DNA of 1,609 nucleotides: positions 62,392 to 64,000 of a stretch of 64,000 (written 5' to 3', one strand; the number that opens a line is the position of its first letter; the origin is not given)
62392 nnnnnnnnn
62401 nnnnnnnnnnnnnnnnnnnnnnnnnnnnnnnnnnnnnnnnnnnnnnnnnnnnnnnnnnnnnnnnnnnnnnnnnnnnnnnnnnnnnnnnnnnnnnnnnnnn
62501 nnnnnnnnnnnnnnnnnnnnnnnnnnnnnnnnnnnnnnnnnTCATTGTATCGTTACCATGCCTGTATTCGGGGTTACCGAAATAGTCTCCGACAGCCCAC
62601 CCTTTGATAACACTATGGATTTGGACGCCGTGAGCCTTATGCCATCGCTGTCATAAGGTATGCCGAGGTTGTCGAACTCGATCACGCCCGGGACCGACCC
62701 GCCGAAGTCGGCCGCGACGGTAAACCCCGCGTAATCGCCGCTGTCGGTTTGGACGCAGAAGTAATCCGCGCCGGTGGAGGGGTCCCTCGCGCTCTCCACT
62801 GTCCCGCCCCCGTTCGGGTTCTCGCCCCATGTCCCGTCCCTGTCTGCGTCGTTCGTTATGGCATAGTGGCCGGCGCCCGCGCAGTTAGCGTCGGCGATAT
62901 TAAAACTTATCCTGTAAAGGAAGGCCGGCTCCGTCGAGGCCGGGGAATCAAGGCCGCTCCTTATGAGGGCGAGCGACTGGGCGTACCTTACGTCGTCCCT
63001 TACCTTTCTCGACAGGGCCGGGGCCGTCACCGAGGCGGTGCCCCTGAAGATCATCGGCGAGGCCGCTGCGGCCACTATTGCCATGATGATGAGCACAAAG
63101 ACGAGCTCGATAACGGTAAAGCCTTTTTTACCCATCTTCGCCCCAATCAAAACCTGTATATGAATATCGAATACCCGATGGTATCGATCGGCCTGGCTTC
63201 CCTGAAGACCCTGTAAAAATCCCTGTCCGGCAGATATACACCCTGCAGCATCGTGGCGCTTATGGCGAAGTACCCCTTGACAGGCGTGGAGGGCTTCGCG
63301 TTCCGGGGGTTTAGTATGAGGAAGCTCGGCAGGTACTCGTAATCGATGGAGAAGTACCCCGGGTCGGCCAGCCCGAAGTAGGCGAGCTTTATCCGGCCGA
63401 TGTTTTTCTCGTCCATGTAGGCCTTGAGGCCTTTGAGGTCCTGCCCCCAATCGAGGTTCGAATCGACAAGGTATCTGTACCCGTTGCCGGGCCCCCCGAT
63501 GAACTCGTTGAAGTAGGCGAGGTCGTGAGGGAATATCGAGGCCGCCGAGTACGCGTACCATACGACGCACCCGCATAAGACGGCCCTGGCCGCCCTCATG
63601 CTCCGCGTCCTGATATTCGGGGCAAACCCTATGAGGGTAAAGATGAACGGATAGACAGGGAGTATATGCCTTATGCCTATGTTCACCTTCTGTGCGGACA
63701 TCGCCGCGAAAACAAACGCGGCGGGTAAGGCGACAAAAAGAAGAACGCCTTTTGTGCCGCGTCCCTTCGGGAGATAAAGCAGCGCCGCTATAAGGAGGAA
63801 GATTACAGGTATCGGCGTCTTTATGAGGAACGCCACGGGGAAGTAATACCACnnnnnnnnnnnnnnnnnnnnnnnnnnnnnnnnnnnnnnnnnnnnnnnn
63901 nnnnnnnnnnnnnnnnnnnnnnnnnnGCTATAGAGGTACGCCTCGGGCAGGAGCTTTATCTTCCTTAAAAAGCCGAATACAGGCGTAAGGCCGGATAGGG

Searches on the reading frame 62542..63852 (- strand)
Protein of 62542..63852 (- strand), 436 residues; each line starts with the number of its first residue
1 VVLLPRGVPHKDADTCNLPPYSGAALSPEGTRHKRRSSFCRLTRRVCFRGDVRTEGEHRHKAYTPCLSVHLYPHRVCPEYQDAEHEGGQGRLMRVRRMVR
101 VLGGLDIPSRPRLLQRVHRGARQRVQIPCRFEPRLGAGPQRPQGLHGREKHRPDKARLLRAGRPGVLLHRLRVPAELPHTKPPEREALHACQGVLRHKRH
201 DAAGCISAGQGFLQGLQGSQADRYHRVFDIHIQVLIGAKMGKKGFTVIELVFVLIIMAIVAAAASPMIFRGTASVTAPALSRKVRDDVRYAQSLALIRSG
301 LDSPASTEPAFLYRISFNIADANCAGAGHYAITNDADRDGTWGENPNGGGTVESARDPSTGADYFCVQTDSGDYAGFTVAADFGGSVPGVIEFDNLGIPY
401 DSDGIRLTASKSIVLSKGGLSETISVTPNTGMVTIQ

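Call 66: search_protein_families(library=pfam, proteins=[window:62542-63852:-])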
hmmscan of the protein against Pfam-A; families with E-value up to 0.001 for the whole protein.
window:62542-63852:- (436 aa): 1 family
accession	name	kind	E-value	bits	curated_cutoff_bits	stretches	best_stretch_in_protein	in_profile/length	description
PF07963.17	N_methyl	-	1.6e-05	24.7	21.2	1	240-264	2-26/27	Prokaryotic N-terminal methylation motif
